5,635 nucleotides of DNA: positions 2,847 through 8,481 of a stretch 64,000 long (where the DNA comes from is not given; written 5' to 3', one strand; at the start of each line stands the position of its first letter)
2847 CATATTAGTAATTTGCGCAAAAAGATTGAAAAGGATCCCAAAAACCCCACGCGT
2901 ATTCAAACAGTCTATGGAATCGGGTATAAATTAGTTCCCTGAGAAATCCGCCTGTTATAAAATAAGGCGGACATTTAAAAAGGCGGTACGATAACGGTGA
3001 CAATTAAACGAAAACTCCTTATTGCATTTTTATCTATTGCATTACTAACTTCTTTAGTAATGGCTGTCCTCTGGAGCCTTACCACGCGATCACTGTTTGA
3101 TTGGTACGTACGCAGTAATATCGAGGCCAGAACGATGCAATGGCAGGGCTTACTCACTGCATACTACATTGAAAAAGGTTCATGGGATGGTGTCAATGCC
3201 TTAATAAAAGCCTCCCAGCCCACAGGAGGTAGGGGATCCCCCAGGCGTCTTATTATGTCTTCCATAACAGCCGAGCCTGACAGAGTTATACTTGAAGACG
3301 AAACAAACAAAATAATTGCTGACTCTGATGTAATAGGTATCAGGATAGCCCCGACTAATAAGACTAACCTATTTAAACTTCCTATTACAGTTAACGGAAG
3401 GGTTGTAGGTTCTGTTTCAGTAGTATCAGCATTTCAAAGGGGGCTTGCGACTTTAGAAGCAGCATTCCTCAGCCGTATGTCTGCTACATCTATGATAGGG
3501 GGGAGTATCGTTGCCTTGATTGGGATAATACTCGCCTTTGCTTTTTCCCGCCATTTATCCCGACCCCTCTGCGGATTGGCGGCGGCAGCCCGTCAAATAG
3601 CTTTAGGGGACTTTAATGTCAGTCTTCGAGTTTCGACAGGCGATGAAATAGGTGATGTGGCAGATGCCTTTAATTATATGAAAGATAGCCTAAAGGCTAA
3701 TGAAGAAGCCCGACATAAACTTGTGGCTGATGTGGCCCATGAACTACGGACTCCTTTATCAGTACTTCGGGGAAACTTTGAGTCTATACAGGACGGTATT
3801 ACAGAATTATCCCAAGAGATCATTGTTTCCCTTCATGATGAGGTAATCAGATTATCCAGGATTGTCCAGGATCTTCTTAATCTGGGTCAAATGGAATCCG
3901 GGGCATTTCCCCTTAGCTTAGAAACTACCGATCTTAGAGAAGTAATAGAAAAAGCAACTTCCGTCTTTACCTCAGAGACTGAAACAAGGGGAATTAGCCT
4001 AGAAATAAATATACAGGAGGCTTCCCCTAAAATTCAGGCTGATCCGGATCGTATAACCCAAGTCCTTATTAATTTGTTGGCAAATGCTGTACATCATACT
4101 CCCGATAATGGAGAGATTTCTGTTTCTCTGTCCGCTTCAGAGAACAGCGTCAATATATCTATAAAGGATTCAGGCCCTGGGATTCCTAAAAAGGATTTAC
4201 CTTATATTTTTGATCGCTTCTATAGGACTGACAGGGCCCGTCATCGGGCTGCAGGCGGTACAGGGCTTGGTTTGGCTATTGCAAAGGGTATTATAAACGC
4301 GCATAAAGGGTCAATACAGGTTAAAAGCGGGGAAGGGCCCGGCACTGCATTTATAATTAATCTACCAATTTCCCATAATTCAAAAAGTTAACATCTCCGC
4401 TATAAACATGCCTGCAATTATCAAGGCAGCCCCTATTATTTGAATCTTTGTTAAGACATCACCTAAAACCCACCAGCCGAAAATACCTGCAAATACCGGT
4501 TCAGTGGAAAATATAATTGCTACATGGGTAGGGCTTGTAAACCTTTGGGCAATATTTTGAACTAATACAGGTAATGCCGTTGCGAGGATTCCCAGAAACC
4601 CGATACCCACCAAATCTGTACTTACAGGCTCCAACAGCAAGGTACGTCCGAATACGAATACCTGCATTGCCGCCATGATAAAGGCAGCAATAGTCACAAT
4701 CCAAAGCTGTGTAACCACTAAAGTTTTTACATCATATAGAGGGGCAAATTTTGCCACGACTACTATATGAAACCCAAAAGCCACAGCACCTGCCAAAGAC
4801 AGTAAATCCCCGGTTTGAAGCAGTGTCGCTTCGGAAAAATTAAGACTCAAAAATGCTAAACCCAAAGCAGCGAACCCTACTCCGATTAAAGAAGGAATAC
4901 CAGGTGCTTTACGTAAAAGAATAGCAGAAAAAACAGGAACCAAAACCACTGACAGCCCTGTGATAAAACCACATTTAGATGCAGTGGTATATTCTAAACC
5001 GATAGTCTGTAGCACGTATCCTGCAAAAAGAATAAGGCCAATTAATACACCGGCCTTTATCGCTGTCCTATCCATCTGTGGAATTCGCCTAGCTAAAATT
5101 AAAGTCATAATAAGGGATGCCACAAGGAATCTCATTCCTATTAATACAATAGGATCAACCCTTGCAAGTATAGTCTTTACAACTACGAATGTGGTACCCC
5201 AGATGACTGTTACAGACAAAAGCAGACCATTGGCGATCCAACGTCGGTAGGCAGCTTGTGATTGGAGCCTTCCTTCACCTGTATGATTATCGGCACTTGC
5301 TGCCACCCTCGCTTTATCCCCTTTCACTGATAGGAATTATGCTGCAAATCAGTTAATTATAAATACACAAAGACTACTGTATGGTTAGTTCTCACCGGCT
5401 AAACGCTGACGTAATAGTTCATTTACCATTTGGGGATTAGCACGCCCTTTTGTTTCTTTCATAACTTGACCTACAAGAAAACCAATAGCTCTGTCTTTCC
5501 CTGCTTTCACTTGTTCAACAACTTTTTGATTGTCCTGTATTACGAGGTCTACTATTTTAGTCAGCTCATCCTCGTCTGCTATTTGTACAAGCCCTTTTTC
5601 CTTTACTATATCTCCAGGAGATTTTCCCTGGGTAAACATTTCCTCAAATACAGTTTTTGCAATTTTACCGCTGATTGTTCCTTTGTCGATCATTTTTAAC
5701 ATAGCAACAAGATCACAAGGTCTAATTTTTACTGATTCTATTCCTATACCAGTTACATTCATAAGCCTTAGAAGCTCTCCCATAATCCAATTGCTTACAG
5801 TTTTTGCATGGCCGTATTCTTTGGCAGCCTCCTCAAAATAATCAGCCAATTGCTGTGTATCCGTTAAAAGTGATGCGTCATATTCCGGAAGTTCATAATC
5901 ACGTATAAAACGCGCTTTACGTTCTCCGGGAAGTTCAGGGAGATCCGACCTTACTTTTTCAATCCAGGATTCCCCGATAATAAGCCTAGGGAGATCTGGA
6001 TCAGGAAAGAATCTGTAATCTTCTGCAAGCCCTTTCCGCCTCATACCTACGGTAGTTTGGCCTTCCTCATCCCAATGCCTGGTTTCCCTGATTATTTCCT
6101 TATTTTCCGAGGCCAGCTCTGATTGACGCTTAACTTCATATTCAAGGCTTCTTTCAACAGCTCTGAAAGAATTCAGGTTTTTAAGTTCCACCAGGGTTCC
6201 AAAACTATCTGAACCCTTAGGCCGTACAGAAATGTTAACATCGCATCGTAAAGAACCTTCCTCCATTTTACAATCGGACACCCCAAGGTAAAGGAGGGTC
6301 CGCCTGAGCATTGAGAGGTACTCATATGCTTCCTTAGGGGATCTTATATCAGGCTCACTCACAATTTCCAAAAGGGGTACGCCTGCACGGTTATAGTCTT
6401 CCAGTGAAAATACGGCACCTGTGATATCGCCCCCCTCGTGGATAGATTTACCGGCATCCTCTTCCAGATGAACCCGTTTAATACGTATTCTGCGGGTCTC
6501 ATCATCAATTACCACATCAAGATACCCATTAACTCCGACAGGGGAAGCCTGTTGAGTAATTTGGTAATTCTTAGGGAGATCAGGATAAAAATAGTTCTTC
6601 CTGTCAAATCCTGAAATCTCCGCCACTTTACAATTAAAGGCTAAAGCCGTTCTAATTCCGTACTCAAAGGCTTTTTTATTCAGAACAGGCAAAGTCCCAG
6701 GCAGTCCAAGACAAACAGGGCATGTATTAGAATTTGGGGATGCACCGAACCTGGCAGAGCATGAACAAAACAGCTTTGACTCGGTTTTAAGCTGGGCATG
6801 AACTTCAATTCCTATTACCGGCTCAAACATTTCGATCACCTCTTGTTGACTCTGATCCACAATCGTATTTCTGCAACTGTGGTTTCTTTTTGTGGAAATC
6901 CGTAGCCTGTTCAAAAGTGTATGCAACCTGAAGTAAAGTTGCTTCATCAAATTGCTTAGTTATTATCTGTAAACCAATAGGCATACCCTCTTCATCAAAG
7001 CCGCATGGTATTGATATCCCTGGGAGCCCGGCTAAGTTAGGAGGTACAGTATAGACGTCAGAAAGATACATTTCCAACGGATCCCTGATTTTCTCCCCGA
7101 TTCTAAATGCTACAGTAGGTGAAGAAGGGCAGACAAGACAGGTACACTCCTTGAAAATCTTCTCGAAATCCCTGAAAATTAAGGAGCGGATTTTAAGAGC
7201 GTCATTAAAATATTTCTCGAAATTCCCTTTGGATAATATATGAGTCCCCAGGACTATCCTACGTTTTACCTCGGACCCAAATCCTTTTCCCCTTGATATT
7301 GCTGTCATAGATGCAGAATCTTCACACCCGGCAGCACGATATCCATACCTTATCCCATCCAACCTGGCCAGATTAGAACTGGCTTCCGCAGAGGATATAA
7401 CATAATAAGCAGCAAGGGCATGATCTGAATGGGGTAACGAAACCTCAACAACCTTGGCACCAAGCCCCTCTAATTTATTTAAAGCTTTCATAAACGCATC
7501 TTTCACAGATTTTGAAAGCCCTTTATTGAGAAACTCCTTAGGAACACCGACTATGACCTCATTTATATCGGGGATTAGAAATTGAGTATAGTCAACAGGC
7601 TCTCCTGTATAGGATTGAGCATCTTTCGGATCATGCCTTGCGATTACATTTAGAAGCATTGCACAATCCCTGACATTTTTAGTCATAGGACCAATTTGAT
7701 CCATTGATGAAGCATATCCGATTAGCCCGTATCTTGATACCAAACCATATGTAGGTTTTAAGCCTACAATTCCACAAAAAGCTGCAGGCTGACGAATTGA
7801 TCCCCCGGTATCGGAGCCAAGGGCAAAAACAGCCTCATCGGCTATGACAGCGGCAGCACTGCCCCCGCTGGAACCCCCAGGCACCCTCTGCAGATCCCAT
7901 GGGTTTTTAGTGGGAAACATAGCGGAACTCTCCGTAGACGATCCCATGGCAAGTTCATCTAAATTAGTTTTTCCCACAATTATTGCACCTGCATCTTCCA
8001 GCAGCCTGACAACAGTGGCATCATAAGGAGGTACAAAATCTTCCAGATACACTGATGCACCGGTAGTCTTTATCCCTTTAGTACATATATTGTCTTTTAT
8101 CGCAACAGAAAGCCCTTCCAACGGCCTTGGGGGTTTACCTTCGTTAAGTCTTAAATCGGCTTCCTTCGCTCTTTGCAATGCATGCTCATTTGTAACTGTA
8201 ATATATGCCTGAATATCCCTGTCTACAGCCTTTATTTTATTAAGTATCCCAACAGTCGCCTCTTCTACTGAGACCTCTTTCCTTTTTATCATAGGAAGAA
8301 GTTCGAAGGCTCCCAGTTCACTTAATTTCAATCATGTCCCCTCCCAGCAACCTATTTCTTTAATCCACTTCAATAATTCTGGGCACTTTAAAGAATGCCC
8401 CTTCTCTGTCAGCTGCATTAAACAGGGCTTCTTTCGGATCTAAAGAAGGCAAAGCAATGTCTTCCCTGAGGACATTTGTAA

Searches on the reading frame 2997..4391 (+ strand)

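Call 32: search_protein_families(library=pfam, proteins=[window:2997-4391:+], max_evalue=0.00001)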
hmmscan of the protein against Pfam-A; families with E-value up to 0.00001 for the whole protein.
window:2997-4391:+ (464 aa): 3 families
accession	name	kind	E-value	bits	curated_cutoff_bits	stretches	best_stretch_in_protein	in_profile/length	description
PF02518.31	HATPase_c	-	9.7e-31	106.9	26.4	1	349-458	2-109/111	Histidine kinase-, DNA gyrase B-, and HSP90-like ATPase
PF00512.31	HisKA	-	1.7e-15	57.2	26.9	1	239-302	2-66/66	His Kinase A (phospho-acceptor) domain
PF00672.30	HAMP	-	4e-15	56.3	25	1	183-233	2-52/53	HAMP domain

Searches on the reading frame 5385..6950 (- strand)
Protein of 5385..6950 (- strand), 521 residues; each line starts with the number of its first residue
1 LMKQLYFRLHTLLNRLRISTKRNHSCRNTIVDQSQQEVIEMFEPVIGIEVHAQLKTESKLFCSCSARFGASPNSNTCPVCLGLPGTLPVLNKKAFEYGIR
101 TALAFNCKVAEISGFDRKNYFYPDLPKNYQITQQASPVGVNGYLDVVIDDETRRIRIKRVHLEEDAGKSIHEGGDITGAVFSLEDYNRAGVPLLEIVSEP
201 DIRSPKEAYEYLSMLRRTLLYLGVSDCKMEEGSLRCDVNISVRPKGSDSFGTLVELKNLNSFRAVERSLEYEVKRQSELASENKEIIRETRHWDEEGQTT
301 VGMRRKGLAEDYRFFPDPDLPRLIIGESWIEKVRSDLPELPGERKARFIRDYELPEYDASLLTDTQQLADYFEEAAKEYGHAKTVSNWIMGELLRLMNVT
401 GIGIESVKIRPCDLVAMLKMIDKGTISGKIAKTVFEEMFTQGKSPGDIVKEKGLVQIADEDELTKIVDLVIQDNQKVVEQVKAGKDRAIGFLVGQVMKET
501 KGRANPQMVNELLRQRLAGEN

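Call 32: search_protein_families(library=pfam, proteins=[window:5385-6950:-], max_evalue=0.00001)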
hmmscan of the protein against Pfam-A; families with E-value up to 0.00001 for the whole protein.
window:5385-6950:- (521 aa): 2 families
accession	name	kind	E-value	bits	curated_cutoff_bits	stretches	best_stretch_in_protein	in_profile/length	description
PF02934.20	GatB_N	-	1.7e-119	398.5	23.4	1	45-331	2-277/277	GatB/GatE catalytic domain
PF02637.23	GatB_Yqey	-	3.5e-58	196.1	27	1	370-517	1-148/148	GatB domain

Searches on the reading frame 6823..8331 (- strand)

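Call 32: search_protein_families(library=pfam, proteins=[window:6823-8331:-], max_evalue=0.00001)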
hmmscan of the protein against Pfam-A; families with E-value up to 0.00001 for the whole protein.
window:6823-8331:- (502 aa): 1 family
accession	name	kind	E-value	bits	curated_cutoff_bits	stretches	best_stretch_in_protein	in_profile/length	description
PF01425.27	Amidase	-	9.6e-151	503.2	27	1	28-467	5-445/445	Amidase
